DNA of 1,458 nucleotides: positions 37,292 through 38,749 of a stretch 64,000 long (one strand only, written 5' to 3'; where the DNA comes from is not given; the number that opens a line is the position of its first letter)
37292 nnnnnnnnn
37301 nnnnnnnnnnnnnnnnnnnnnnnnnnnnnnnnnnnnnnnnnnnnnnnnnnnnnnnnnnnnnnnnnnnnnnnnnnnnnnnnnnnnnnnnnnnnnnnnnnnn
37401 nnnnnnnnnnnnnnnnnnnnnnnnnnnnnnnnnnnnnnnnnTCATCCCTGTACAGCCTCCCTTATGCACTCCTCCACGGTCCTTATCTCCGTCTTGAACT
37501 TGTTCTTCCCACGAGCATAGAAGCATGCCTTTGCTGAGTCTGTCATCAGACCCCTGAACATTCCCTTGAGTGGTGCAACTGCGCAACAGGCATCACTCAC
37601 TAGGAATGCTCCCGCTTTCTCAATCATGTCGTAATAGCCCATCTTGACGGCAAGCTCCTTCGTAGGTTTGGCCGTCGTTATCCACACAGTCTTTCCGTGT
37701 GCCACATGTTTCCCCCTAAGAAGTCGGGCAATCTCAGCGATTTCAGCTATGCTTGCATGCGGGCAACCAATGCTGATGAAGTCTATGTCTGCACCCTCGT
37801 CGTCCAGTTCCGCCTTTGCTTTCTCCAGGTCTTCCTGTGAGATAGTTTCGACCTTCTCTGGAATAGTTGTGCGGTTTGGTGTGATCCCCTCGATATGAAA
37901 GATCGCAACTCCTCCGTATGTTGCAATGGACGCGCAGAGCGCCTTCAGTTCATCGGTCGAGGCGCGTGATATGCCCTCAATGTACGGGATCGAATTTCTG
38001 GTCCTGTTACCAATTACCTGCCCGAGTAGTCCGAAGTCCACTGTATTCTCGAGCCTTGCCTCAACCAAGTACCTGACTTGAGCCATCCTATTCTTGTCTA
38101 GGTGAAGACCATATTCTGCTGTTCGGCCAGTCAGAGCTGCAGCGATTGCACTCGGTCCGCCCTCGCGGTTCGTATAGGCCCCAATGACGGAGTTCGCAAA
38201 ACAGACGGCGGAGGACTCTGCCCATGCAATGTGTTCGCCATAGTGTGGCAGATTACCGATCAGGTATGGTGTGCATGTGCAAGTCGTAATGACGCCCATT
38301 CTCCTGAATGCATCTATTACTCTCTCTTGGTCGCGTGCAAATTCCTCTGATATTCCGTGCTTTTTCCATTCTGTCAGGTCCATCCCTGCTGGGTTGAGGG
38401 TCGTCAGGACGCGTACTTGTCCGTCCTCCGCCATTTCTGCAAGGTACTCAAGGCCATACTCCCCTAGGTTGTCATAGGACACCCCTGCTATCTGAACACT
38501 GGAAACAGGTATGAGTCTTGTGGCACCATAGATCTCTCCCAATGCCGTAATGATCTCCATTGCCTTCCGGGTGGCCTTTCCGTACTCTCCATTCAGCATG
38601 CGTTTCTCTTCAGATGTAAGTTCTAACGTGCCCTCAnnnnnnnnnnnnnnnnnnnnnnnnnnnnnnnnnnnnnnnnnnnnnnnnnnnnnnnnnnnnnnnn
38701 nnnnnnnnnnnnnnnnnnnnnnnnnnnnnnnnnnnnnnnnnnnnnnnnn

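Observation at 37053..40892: Complete gene cluster for the alternative archaeal mevalonate pathway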

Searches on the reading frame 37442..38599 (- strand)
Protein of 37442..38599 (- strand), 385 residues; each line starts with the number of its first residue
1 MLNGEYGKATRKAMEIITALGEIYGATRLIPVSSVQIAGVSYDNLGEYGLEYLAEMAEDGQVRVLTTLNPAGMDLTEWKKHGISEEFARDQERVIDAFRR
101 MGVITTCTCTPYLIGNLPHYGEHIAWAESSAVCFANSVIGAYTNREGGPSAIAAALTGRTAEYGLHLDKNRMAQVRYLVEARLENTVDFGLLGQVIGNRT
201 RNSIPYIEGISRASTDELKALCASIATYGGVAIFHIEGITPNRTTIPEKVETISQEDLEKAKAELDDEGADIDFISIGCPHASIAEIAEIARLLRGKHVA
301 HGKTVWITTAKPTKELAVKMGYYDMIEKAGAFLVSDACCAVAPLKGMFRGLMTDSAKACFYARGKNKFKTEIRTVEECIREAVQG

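Call 3: search_protein_families(library=pfam, proteins=[window:37442-38599:-])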
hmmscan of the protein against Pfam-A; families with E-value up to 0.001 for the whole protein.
window:37442-38599:- (385 aa): 1 family
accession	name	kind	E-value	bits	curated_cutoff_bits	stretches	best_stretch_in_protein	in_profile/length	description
PF04412.18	AcnX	-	4.8e-146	487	31.5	1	1-380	10-400/400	Aconitase X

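Call 4: search_protein_families(library=ncbifam, proteins=[window:37442-38599:-])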
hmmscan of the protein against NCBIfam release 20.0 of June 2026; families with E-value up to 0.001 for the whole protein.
window:37442-38599:- (385 aa): 4 families
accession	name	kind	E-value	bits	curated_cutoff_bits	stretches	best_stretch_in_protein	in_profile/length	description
NF051439.1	C3LHypDHLhpIPSEAE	equivalog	8.5e-88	295.1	700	1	1-385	153-546/555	cis-3-hydroxy-L-proline dehydratase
NF001614.1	PRK00402.1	subfamily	5.7e-05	22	385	1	267-355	285-372/415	aconitase/3-isopropylmalate dehydratase large subunit family protein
TIGR01343.1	hacA_fam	subfamily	8.8e-05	21.2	385.7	1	266-360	281-373/412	homoaconitate hydratase family protein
NF040615.1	HacA_Meth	equivalog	0.00018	20.4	550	1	264-362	286-382/419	homoaconitase large subunit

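Call 5: search_solved_structures(query=window:37442-38599:-, show_alignments=1)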
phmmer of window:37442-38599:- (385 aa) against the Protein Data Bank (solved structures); distinct sequences matched with E-value up to 0.001: 5.
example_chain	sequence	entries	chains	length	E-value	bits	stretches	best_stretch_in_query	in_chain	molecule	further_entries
7cnr_A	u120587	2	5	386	3.1e-106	358.9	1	2-382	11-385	DUF521 domain-containing protein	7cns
7d2r_A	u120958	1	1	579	7.7e-58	199.7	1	1-385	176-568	cis-3-hydroxy-L-proline dehydratase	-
7cnq_A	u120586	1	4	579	5e-57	197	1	1-385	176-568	cis-3-hydroxy-L-proline dehydratase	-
7cnp_A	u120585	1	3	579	5e-57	197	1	1-385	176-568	cis-3-hydroxy-L-proline dehydratase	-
4kp2_A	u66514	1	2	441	9.2e-05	25.1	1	259-366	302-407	Homoaconitase large subunit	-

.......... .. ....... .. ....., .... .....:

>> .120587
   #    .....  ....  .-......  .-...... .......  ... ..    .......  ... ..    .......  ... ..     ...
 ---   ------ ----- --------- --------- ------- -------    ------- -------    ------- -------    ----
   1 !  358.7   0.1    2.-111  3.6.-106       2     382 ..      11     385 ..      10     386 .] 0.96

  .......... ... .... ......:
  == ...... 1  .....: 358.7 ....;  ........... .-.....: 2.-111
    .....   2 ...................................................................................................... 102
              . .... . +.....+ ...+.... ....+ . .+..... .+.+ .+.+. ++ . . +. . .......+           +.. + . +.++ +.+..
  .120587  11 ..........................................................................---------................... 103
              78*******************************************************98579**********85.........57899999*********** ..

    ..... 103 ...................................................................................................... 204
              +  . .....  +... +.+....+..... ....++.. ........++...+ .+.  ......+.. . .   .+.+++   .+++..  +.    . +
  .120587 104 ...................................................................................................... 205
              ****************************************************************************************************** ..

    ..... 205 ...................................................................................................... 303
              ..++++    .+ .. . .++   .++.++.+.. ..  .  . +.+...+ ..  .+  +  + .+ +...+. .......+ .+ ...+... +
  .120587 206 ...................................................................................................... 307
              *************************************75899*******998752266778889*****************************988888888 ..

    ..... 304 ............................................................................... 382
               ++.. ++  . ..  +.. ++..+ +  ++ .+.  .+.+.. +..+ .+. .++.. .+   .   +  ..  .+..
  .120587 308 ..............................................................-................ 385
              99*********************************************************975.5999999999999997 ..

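Call 9: find_encoding_contigs(protein=window:37442-38599:-, flank=10000, max_places=6)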
Protein window:37442-38599:- (385 aa): 1 contig read that carries it; 1 place shown.
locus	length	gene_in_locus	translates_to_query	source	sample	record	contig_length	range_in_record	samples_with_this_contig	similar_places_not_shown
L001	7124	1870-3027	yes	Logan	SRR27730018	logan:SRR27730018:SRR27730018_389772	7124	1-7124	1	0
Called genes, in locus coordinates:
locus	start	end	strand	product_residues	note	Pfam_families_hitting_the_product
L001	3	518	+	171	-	?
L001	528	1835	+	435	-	PF20695:UbiD_N, PF01977:UbiD, PF20696:UbiD_C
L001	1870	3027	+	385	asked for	PF04412:AcnX, PF28403:AcnX_2nd, PF28406:AcnX_3rd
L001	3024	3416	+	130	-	PF01989:AcnX_swivel_put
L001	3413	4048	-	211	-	PF00318:Ribosomal_S2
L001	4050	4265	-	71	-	PF01194:RNA_pol_N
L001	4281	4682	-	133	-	PF00380:Ribosomal_S9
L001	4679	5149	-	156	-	PF00572:Ribosomal_L13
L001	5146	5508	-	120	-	PF17135:Ribosomal_L18, PF00828:Ribosomal_L27A (weak)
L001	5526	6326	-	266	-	PF01193:RNA_pol_L, PF01000:RNA_pol_A_bac, PF12838:Fer4_7 (faint), PF12797:Fer4_2 (weak), PF12837:Fer4_6 (weak), PF13237:Fer4_10 (weak), PF00037:Fer4 (weak), PF13187:Fer4_9 (weak)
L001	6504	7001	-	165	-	PF00025:Arf, PF00071:Ras (weak), PF01926:MMR_HSR1 (faint), PF08477:Roc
